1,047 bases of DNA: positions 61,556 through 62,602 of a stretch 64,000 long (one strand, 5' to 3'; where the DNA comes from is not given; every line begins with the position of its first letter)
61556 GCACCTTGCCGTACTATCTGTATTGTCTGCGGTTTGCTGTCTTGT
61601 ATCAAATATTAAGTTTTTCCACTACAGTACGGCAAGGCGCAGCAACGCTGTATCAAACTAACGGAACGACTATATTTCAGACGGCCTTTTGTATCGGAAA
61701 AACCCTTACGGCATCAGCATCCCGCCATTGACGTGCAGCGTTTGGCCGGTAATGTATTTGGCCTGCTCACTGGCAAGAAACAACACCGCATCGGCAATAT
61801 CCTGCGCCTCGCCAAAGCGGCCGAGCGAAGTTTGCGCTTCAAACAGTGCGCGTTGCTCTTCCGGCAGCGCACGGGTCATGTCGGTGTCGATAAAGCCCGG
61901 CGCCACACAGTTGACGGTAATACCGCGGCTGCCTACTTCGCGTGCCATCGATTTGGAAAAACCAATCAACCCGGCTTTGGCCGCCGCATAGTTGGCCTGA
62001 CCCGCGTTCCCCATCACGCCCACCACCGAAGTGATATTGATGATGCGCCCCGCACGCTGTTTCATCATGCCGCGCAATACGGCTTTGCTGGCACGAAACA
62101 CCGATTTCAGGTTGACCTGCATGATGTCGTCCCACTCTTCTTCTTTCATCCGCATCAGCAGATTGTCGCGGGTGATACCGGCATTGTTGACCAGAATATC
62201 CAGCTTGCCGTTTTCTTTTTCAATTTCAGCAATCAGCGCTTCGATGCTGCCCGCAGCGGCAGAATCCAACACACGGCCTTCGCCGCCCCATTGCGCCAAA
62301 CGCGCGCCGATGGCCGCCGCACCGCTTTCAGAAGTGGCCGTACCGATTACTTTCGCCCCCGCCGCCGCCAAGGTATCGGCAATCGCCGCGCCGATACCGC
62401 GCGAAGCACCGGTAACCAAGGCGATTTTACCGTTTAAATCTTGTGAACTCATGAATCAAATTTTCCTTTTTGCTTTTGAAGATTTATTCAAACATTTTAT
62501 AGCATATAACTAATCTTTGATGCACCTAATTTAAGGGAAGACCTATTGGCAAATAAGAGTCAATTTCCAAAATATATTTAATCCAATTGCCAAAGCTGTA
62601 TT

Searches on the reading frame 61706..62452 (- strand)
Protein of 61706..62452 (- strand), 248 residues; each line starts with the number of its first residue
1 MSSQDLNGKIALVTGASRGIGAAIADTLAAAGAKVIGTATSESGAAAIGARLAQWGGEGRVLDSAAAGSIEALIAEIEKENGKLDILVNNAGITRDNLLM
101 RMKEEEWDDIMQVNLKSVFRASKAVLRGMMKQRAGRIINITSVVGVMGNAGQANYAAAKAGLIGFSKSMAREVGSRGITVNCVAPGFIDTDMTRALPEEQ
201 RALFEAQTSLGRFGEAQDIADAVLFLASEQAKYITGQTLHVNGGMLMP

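Call 12: find_encoding_contigs(protein=window:61706-62452:-, flank=3000, max_places=10)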
Protein window:61706-62452:- (248 aa): 1 contig read that carries it; 1 place shown.
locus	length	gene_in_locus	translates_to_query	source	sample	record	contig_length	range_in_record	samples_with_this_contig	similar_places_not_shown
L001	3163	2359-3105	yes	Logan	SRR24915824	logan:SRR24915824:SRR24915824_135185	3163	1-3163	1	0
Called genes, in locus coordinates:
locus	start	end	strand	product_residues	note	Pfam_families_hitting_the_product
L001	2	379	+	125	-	?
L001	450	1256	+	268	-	PF01755:Glyco_transf_25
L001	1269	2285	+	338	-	-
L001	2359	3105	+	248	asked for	PF00106:adh_short, PF08659:KR, PF13561:adh_short_C2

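Call 29: find_homologous_proteins(query=window:61706-62452:-, max_evalue=1e-100)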
Query window:61706-62452:- (248 aa): 1033 proteins with E <= 1e-100 among 8000 candidates; the best 120 are listed.
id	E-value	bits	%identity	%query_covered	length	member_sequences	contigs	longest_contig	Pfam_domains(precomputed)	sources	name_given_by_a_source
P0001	5.0e-149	512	100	100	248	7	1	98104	PF08659.17,PF13561.13,PF00106.32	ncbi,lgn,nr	ncbi:MAG: 3-oxoacyl-ACP reductase FabG [Neisseria sp.]|nr:3-oxoacyl-ACP reductase FabG [Neisseria sp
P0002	6.5e-145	499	98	100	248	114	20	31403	PF08659.17,PF13561.13,PF00106.32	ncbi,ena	-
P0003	1.2e-143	494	97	100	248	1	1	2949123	PF08659.17,PF13561.13,PF00106.32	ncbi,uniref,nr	ncbi:3-oxoacyl-ACP reductase FabG [Uruburuella testudinis]|uniref:3-oxoacyl-[acyl-carrier-protein] r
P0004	1.2e-141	488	94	100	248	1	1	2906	PF08659.17,PF13561.13,PF00106.32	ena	-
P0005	6.2e-138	476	93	100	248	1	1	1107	PF08659.17,PF13561.13,PF00106.32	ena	-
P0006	6.6e-138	476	92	100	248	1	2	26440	PF08659.17,PF13561.13,PF00106.32,PF01370.28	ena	-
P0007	7.7e-138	475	91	100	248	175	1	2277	PF08659.17,PF13561.13,PF00106.32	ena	-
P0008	1.0e-137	475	91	100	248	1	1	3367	PF08659.17,PF13561.13,PF00106.32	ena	-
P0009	1.1e-137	475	92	100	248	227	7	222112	PF08659.17,PF13561.13,PF00106.32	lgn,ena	-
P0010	1.3e-137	475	91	100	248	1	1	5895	PF08659.17,PF13561.13,PF00106.32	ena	-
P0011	1.6e-137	474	92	100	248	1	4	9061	PF08659.17,PF13561.13,PF00106.32,PF01370.28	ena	-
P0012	1.8e-137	474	92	100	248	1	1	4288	PF08659.17,PF13561.13,PF00106.32,PF01370.28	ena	-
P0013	2.1e-137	474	92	100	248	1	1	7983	PF08659.17,PF13561.13,PF00106.32,PF01370.28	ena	-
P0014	2.4e-137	474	92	100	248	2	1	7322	PF08659.17,PF13561.13,PF00106.32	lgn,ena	-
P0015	2.5e-137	474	92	100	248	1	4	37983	PF08659.17,PF13561.13,PF00106.32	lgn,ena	-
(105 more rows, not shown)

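Call 30: find_encoding_contigs(protein=P0002, flank=4000, max_places=10)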
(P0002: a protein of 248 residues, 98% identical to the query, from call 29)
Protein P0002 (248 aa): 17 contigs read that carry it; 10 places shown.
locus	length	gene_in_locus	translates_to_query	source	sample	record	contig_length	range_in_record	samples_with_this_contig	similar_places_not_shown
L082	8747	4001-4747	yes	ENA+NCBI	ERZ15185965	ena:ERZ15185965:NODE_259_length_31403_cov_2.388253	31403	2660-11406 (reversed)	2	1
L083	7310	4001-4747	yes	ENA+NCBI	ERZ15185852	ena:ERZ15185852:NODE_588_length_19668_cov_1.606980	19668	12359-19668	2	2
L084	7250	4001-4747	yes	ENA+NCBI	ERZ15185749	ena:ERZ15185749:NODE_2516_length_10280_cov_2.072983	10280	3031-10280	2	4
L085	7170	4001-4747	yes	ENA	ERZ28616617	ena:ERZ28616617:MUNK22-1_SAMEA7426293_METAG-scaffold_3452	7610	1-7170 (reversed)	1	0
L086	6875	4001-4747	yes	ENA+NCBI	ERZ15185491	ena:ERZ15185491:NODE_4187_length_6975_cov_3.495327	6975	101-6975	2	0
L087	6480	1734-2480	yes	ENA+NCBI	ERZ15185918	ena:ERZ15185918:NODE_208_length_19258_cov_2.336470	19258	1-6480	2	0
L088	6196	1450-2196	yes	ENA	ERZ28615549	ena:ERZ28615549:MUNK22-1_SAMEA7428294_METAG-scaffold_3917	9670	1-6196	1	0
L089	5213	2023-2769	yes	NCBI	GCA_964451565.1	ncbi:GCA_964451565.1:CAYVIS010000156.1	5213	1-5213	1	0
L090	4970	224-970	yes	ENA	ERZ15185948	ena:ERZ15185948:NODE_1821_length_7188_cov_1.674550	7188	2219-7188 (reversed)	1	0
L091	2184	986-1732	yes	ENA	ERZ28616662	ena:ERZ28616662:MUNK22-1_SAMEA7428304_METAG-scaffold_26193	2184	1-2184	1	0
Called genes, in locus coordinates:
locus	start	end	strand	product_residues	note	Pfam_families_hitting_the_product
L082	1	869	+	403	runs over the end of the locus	PF00313:CSD (weak), PF06961:DUF1294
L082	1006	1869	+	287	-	-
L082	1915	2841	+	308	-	PF00698:Acyl_transf_1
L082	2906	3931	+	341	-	-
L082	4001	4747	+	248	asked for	PF00106:adh_short, PF08659:KR, PF13561:adh_short_C2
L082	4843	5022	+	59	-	-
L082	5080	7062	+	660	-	PF00999:Na_H_Exchanger, PF02254:TrkA_N, PF02080:TrkA_C (weak)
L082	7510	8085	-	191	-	PF00691:OmpA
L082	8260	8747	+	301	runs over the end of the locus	PF02091:tRNA-synt_2e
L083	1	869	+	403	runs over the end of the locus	PF00313:CSD (weak), PF06961:DUF1294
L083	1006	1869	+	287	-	-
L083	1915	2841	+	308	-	PF00698:Acyl_transf_1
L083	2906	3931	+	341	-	-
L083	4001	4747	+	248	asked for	PF00106:adh_short, PF08659:KR, PF13561:adh_short_C2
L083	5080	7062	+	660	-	PF00999:Na_H_Exchanger, PF02254:TrkA_N, PF02080:TrkA_C (weak)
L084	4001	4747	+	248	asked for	PF00106:adh_short, PF08659:KR, PF13561:adh_short_C2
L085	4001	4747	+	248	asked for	PF00106:adh_short, PF08659:KR, PF13561:adh_short_C2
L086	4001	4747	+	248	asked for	PF00106:adh_short, PF08659:KR, PF13561:adh_short_C2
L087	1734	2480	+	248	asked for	PF00106:adh_short, PF08659:KR, PF13561:adh_short_C2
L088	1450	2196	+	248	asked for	PF00106:adh_short, PF08659:KR, PF13561:adh_short_C2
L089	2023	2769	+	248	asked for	PF00106:adh_short, PF08659:KR, PF13561:adh_short_C2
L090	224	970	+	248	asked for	PF00106:adh_short, PF08659:KR, PF13561:adh_short_C2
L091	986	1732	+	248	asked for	PF00106:adh_short, PF08659:KR, PF13561:adh_short_C2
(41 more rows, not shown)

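Call 31: find_encoding_contigs(protein=P0003, flank=10000, max_places=3)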
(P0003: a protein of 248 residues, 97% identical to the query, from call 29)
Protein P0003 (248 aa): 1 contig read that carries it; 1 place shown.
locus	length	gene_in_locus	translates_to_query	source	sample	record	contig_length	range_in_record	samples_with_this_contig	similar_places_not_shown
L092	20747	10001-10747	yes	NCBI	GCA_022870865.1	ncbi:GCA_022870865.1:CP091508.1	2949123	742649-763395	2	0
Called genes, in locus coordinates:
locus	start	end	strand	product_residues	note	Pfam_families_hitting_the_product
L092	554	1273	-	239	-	PF00590:TP_methylase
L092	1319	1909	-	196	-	PF02545:Maf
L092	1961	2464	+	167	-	PF02620:YceD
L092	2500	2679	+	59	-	PF01783:Ribosomal_L32p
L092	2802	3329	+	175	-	PF00156:Pribosyltran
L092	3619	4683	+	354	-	PF02504:FA_synthesis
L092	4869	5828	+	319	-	PF00108:Thiolase_N, PF08545:ACP_syn_III, PF08541:ACP_syn_III_C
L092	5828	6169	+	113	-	PF06961:DUF1294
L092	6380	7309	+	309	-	PF00698:Acyl_transf_1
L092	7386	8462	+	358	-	PF01075:Glyco_transf_9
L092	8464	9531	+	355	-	PF01075:Glyco_transf_9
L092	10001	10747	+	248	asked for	PF00106:adh_short, PF08659:KR, PF13561:adh_short_C2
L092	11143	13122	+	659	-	PF00999:Na_H_Exchanger, PF02254:TrkA_N, PF02080:TrkA_C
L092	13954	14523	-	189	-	PF00691:OmpA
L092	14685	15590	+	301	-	PF02091:tRNA-synt_2e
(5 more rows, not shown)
